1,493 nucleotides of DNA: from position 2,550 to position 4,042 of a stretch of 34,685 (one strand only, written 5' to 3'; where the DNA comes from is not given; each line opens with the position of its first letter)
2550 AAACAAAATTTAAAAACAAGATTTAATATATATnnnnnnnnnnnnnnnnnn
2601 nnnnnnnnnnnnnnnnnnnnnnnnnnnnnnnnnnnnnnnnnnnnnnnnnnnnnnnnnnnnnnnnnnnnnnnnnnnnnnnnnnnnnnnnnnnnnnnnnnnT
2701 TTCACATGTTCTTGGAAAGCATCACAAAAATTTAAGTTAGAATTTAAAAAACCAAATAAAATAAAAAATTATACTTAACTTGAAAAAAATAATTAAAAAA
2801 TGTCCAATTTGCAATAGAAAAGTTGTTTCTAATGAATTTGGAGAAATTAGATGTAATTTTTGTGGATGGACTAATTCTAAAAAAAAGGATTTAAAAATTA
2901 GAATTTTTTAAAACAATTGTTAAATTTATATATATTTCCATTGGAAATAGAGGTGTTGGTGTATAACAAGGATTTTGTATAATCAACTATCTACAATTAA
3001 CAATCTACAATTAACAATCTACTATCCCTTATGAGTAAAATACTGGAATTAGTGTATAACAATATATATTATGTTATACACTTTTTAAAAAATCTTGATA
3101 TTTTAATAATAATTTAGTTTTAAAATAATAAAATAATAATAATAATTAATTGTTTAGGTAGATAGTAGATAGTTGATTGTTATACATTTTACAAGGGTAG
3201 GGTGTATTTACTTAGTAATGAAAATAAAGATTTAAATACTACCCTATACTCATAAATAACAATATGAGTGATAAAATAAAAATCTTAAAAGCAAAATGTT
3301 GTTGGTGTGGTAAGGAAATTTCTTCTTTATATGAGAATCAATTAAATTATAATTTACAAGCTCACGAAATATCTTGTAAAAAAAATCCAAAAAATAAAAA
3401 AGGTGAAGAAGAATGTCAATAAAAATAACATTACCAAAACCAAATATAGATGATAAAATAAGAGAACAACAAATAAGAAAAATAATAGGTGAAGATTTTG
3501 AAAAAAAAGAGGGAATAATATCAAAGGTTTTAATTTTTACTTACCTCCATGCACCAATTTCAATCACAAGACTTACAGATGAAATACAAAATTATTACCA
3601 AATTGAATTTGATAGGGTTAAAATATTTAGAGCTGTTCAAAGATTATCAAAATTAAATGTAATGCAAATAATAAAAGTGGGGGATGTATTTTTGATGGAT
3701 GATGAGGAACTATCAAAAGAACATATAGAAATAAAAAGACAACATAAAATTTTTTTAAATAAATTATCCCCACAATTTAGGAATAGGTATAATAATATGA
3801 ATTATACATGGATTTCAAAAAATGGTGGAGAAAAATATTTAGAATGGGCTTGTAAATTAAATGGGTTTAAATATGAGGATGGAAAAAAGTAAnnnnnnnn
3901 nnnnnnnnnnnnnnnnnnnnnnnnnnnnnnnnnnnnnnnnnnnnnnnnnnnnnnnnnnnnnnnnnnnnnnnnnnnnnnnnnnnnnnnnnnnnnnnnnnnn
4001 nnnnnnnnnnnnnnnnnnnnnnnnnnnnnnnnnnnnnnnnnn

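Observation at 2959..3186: Nested inverted and tandem repeats around a pure A/T core: candidate internal replication origin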

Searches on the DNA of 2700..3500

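Call 54: search_rna_families(source=window, start=2700, end=3500, threshold=evalue, max_evalue=10)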
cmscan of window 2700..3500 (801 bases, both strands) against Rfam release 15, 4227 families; matches with E-value up to 10: 3.
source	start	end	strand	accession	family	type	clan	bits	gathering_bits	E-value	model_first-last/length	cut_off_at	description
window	2873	2896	-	RF01354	CRISPR-DR45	Gene; CRISPR;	-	23.6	37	0.15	1-24/24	no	CRISPR RNA direct repeat element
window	3178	3261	-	RF01186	SNORD127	Gene; snRNA; snoRNA; CD-box;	-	21.8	45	0.96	1-86/86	no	Small nucleolar RNA SNORD127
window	3206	3235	-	RF01096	PK-HAV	Cis-reg;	-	21.8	50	5.3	1-56/56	no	HepA virus 3'-terminal pseudoknot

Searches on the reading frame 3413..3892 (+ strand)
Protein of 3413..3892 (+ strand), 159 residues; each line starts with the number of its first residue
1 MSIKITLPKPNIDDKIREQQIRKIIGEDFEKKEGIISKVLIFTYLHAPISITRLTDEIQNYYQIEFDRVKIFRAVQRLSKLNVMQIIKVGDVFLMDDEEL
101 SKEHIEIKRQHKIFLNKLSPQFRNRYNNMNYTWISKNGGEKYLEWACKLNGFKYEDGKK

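Call 10: search_protein_families(library=pfam, proteins=[window:3413-3892:+], max_evalue=0.1)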
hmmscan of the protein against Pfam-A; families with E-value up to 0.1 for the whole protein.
window:3413-3892:+ (159 aa): 0 families

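Call 11: search_protein_families(library=phrogs, proteins=[window:3413-3892:+], max_evalue=0.01)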
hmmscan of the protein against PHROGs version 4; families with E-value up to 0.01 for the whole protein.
window:3413-3892:+ (159 aa): 0 families

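Call 17: find_encoding_contigs(protein=window:3413-3892:+, flank=10000, max_places=10)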
Protein window:3413-3892:+ (159 aa): 2 contigs read that carry it; 1 place shown.
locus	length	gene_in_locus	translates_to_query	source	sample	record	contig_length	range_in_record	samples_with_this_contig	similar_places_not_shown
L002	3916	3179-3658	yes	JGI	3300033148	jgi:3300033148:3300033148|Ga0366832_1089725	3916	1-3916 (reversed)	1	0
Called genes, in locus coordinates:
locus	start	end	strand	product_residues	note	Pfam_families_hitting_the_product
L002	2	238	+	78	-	?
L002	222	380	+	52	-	-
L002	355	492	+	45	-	-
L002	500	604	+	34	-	-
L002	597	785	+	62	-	-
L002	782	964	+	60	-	-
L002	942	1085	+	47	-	-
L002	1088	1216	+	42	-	-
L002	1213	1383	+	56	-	-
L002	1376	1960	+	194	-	-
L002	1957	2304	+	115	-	PF18902:DUF5658 (weak)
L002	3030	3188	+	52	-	-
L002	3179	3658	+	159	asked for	-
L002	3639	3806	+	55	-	-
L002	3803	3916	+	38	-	?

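Call 22: find_homologous_proteins(query=window:3413-3892:+, max_evalue=0.01)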
Query window:3413-3892:+ (159 aa): 3 proteins with E <= 0.01 among 20 candidates.
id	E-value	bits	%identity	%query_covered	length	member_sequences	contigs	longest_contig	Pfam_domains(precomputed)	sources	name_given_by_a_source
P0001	9.0e-100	349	100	100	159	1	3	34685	-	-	-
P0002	2.8e-73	263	77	99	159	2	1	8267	-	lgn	-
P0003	1.2e-50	189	54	99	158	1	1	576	-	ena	-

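Call 23: find_encoding_contigs(protein=P0002, flank=10000)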
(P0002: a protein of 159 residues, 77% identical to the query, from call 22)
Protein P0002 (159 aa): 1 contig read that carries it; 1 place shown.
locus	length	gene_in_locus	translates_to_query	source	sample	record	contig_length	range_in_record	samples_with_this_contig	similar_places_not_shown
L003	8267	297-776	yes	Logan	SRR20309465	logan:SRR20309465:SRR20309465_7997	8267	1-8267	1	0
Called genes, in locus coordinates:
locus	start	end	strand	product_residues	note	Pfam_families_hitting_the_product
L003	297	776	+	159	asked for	-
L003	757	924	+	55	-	-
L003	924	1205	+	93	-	-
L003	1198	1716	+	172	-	-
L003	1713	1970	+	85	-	-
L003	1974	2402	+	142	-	PF13392:HNH_3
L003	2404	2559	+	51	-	-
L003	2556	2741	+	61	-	-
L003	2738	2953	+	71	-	-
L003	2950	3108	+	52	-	-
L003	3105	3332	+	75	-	-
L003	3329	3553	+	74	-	-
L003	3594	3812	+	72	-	-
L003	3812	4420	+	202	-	-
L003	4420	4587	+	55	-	-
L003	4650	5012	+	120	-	-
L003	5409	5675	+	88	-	-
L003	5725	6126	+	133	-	-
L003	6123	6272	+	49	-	-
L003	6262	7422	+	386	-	PF18780:HNH_repeat (weak), PF14528:LAGLIDADG_3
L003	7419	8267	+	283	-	?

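Call 29: find_related_loci(query=A2, collection=viral_contigs, flank=10000)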
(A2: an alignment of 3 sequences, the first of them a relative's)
Query A2 (159 aa) in viral_contigs; peptide patterns used: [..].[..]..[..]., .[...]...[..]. (x = any residue, [..] = any of these).
586 stretches matched a pattern, but none encodes a relative of the query by tblastn (E <= 1e-3).

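Call 30: find_related_loci(query=A2, collection=metagenome_contigs, flank=10000)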
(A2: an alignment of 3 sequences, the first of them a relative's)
Query A2 (159 aa) in metagenome_contigs; peptide patterns used: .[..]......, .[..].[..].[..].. (x = any residue, [..] = any of these).
600 stretches matched a pattern, but none encodes a relative of the query by tblastn (E <= 1e-3).

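Call 63: find_related_loci(query=A2, collection=genome_contigs, flank=10000)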
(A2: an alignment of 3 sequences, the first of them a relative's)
Query A2 (159 aa) in genome_contigs; peptide patterns used: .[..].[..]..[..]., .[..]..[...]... (x = any residue, [..] = any of these).
329 stretches matched a pattern, but none encodes a relative of the query by tblastn (E <= 1e-3).

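Call 103: predict_structure(alignment_id=A2)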
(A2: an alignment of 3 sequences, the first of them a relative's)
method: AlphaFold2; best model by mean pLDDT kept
length: 159 residues; sequences in the alignment: 3
mean_pLDDT: 50.3   pTM: 0.43
mean pLDDT of the five models: 50.3, 48.4, 45.5, 44.7, 42.5
residues with pLDDT >= 90: 0; 70-90: 17; 50-70: 60; < 50: 82
segments of 3 or more residues with pLDDT < 50: 1-11, 89-104, 106-108, 110-115, 117-159
pLDDT, mean of each block of 10 residues (from residue 1): 25 56 54 63 58 70 70 70 54 41 48 46 40 35 40 33
secondary structure, 60 per line:
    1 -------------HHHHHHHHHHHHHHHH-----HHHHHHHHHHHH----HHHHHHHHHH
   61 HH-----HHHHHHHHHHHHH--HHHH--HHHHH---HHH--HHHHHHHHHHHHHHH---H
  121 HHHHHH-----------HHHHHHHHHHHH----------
elements in order: H14-29 H35-46 H51-62 H68-80 H83-86 H89-93 H102-116 H120-126 H138-149

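Call 108: fold_search(model_id=the predicted structure, library=pdb)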
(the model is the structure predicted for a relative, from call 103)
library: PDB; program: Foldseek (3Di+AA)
matches with E <= 10: 104; with E <= 0.001: 0
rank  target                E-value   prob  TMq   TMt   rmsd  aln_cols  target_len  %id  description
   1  4aih_C                5.1e-01  0.54  0.32  0.37   9.1       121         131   12  Crystal structure of RovA from Yersinia in its free form (released 2012-09-12)
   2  3bdd_D                8.2e-01  0.30  0.29  0.34  13.8       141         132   15  CRYSTAL STRUCTURE OF A PUTATIVE MULTIPLE ANTIBIOTIC-RESISTANCE REPRESSOR (SSU05_1136) FROM STREPTOCOCCUS SUIS 89/1591  (released 2007-12-04)
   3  9n78_NB               8.7e-01  0.03  0.13  0.09  58.5       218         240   12  SSU processome maturation and disassembly, State L (released 2025-11-05)
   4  3nrv_B                1.1e+00  0.16  0.30  0.35  14.6       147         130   17  Crystal structure of MarR/EmrR family transcriptional regulator from Acinetobacter sp. ADP1 (released 2010-09-15)
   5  2pp4_MODEL_1_A        1.4e+00  0.12  0.22  0.29  12.6       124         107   14  Solution Structure of ETO-TAFH refined in explicit solvent (released 2007-06-19)
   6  7pik_B                1.5e+00  0.06  0.17  0.07  20.6       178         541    7  Cryo-EM structure of E. coli TnsB in complex with right end fragment of Tn7 transposon (released 2022-06-15)
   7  6d57_A                1.7e+00  0.44  0.30  0.32   5.4        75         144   17  Campylobacter jejuni ferric uptake regulator S1 metalated (released 2018-05-23)
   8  2ezl_MODEL_1_A        1.7e+00  0.20  0.27  0.38   8.3        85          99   13  SOLUTION NMR STRUCTURE OF THE IBETA SUBDOMAIN OF THE MU END DNA BINDING DOMAIN OF PHAGE MU TRANSPOSASE, 29 STR (released 1998-01-14)
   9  2nyx_B                1.8e+00  0.12  0.29  0.31  17.8       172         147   11  Crystal structure of RV1404 from Mycobacterium tuberculosis (released 2006-12-05)
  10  7pik_C                2.1e+00  0.05  0.17  0.06  21.0       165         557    6  Cryo-EM structure of E. coli TnsB in complex with right end fragment of Tn7 transposon (released 2022-06-15)
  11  4aih_E                2.2e+00  0.12  0.26  0.30  15.3       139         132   12  Crystal structure of RovA from Yersinia in its free form (released 2012-09-12)
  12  2nyx_A                2.6e+00  0.10  0.30  0.32  18.1       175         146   11  Crystal structure of RV1404 from Mycobacterium tuberculosis (released 2006-12-05)
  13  5ecj_A                2.8e+00  0.12  0.22  0.15   8.7        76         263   13  Crystal structure of monobody Mb(S4) bound to Prdm14 in complex with Mtgr1 (released 2015-12-02)
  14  6qfd_C                3.0e+00  0.12  0.27  0.36  12.3       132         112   10  The complex structure of hsRosR-S4 (vng0258/RosR-S4) (released 2019-07-10)
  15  9a4a_B                3.3e+00  0.28  0.30  0.31   5.1        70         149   14  Model of YLAN-FUR by crosslinking MS and deep learning (released 2024-09-18)
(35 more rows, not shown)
